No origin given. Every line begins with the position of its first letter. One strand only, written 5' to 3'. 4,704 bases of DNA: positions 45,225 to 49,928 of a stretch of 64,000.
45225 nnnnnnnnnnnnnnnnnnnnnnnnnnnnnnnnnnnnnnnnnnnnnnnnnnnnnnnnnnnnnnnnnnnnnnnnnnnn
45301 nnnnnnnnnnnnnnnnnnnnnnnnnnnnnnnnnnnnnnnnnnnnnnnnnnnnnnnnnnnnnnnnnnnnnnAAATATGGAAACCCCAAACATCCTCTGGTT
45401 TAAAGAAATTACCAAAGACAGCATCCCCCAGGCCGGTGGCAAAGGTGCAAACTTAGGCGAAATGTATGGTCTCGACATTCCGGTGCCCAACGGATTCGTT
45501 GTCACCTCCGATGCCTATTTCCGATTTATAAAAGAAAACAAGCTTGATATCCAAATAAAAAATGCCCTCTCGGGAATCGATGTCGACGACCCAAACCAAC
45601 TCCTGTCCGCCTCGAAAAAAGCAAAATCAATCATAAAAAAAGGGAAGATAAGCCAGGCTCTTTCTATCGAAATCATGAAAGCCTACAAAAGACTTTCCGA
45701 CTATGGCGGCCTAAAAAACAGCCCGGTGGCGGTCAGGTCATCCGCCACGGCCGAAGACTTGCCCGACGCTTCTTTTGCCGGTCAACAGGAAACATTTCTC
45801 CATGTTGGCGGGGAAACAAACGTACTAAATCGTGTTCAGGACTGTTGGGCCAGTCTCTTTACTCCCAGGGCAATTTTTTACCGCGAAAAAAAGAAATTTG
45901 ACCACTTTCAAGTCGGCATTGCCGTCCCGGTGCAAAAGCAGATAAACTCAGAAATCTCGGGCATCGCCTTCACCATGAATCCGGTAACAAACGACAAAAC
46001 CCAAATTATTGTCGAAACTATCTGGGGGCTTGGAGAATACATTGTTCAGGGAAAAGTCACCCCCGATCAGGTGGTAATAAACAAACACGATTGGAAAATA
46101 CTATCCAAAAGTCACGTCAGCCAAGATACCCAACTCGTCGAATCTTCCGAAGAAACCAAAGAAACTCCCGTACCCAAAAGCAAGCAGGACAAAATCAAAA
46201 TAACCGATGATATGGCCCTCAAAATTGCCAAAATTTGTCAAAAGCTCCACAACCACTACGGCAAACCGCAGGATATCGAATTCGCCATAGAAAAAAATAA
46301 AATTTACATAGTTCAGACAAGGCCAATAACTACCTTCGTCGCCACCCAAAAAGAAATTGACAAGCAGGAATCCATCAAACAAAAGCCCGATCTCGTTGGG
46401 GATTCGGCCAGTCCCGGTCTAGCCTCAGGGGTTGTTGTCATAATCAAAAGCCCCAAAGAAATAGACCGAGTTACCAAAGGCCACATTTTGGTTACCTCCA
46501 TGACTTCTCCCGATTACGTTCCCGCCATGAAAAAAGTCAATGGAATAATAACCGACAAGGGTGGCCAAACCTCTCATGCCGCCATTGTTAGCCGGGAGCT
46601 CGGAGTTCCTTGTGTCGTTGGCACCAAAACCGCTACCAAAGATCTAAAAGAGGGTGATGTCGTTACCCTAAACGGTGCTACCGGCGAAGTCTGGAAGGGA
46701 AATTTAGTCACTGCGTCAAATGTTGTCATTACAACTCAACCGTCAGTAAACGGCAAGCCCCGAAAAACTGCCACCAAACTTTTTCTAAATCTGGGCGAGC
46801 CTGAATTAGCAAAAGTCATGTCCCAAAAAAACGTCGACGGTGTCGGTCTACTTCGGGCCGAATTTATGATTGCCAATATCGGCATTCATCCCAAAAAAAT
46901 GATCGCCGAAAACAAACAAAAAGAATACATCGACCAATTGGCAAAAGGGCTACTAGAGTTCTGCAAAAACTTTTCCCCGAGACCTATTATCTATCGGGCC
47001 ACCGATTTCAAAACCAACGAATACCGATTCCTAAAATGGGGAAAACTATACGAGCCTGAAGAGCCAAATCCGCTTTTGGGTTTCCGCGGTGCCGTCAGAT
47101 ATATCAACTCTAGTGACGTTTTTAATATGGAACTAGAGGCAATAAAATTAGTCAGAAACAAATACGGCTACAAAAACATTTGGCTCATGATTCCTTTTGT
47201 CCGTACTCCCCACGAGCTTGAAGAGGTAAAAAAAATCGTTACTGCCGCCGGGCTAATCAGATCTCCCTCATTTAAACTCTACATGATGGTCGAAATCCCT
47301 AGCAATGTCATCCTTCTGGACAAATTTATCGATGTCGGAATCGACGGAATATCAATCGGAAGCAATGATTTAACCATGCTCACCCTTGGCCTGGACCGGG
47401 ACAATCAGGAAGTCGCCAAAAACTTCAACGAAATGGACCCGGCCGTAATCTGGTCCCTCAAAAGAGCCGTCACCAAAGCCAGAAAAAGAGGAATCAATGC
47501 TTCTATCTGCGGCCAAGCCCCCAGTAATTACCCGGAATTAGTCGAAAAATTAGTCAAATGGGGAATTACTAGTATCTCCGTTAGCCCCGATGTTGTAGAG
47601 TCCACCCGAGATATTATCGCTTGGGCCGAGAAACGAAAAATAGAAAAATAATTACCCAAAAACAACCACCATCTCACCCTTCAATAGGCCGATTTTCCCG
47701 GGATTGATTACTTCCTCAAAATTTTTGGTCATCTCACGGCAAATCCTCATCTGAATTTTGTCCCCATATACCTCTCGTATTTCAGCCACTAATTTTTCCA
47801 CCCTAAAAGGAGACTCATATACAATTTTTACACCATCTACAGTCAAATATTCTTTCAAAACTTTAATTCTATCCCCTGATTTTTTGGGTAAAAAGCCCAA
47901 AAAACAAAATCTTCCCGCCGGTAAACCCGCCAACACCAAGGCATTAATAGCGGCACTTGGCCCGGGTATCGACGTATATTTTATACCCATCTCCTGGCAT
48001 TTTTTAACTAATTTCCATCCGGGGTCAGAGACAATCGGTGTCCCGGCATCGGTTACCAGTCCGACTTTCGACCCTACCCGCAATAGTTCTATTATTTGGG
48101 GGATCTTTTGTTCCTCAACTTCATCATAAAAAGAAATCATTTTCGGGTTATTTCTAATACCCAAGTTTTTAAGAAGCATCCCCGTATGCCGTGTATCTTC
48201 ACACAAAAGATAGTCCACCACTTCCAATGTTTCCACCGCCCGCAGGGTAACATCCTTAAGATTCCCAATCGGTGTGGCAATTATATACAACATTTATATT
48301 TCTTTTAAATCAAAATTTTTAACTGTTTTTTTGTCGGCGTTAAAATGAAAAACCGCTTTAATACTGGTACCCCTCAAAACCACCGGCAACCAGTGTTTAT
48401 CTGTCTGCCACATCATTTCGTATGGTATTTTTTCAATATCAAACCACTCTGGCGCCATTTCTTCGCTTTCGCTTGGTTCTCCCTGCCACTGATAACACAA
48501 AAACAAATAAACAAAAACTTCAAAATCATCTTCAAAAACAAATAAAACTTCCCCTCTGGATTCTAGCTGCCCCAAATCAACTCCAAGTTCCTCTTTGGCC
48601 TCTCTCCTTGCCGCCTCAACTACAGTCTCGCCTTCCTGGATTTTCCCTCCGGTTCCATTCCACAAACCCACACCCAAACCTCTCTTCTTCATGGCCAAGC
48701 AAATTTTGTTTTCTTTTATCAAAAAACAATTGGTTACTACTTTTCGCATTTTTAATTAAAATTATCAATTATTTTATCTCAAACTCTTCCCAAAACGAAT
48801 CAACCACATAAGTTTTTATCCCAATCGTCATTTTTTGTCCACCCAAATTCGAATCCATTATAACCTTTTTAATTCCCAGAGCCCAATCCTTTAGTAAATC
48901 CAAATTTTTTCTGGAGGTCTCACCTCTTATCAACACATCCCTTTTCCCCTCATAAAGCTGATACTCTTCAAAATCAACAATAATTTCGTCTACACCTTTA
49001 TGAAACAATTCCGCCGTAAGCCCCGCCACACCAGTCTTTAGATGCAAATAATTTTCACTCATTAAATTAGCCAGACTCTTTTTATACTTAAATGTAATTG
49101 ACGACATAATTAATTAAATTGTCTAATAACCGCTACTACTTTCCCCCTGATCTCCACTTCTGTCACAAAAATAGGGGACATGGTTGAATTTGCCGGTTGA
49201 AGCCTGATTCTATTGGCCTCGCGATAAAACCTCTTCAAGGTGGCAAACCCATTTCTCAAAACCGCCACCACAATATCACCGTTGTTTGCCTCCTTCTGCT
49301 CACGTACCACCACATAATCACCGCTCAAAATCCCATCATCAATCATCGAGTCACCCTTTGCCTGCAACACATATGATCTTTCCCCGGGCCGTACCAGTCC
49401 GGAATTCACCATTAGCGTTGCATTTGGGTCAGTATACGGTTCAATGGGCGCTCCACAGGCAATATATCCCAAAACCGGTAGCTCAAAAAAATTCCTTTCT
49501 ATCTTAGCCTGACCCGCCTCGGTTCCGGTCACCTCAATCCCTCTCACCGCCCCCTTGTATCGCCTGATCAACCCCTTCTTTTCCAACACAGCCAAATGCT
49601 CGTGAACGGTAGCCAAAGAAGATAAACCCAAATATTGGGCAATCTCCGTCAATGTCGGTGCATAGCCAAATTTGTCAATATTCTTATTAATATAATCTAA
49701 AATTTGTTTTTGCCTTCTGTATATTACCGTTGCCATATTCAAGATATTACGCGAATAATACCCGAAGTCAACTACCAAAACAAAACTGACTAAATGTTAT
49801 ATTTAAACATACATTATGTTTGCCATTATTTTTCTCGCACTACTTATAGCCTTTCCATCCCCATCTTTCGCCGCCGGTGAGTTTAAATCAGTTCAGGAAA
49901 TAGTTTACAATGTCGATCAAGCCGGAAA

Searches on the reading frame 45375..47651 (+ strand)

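Call 43: search_protein_families(library=pfam, max_evalue=0.01, proteins=[window:45375-47651:+])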
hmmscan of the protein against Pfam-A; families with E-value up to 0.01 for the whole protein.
window:45375-47651:+ (758 aa): 4 families
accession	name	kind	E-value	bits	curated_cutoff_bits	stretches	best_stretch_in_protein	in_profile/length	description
PF01326.24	PPDK_N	-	2.2e-110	369.5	27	1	19-331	3-322/328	Pyruvate phosphate dikinase, AMP/ATP-binding domain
PF02896.24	PEP-utilizers_C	-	3.8e-64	217.1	22.8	1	464-749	17-289/293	PEP-utilising enzyme, PEP-binding domain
PF00391.29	PEP-utilizers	-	5e-29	100.1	23.1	1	367-437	2-72/72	PEP-utilising enzyme, mobile domain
PF03328.21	HpcH_HpaI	-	0.0016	18.2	25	1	604-709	88-187/221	HpcH/HpaI aldolase/citrate lyase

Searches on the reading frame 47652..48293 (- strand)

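Call 43: search_protein_families(library=pfam, max_evalue=0.01, proteins=[window:47652-48293:-])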
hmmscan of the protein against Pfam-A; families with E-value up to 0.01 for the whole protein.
window:47652-48293:- (213 aa): 1 family
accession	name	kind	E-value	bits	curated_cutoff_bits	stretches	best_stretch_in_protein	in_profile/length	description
PF00590.25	TP_methylase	-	1.7e-25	90.7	27.8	1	1-196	1-204/212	Tetrapyrrole (Corrin/Porphyrin) Methylases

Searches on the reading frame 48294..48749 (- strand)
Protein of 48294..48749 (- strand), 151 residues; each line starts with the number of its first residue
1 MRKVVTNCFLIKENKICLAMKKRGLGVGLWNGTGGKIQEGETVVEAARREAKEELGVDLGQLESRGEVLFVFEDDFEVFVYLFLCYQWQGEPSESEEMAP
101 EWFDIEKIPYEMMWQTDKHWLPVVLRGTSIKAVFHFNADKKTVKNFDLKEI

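Call 43: search_protein_families(library=pfam, max_evalue=0.01, proteins=[window:48294-48749:-])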
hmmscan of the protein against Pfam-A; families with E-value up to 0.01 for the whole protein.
window:48294-48749:- (151 aa): 2 families
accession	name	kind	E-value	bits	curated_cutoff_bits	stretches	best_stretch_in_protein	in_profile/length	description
PF00293.34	NUDIX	-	3.9e-17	63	21.1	1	1-122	1-132/134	NUDIX domain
PF14815.12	NUDIX_4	-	2.7e-05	24.3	35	1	22-108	19-98/113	NUDIX domain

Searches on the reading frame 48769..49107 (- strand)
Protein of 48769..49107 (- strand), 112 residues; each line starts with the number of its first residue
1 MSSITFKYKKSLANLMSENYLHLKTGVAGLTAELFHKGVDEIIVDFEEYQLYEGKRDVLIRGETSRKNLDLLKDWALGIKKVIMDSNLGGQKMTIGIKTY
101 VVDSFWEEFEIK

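Call 89: search_protein_families(library=pfam, max_evalue=10, proteins=[window:48769-49107:-])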
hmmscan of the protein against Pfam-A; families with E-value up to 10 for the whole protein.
window:48769-49107:- (112 aa): 1 family
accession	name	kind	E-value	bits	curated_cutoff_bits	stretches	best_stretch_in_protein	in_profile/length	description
PF22153.2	SelB_WH1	-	0.17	12.1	26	1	18-37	19-38/57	Elongation factor SelB, first winged-helix domain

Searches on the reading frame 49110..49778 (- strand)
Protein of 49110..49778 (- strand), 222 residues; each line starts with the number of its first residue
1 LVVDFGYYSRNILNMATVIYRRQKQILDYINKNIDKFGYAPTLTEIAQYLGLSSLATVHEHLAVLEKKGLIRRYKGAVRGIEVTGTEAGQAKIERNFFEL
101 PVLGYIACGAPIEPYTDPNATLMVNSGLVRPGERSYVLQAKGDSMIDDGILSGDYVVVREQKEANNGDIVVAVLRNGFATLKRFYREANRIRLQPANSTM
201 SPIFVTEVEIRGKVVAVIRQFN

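Call 43: search_protein_families(library=pfam, max_evalue=0.01, proteins=[window:49110-49778:-])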
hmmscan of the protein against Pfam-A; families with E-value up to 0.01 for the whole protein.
window:49110-49778:- (222 aa): 10 families
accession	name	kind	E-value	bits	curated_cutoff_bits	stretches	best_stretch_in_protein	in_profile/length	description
PF00717.28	Peptidase_S24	-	8.7e-30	103.3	23.3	1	101-215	1-116/116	Peptidase S24-like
PF01726.22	LexA_DNA_bind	-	2e-19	69.6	23.7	1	21-80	6-65/65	LexA DNA binding domain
PF12802.13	MarR_2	-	2.4e-05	24.8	27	1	22-73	6-52/61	MarR family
PF09339.16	HTH_IclR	-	4.5e-05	23.6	22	1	42-73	20-50/52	IclR helix-turn-helix domain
PF13545.12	HTH_Crp_2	-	0.0016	18.8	27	1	40-83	22-61/70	Crp-like helix-turn-helix domain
PF08220.18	HTH_DeoR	-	0.0022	18.1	21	1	22-80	1-53/57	DeoR-like helix-turn-helix domain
PF01047.28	MarR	-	0.0039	17.5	24.6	1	42-75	19-51/59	MarR family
PF01022.26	HTH_5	-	0.0039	17.5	22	1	43-72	18-46/47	Bacterial regulatory protein, arsR family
PF12840.13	HTH_20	-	0.0059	17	27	0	42-72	20-49/51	Helix-turn-helix domain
PF13412.12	HTH_24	-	0.0084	16.1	21.9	0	43-72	20-48/48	Winged helix-turn-helix DNA-binding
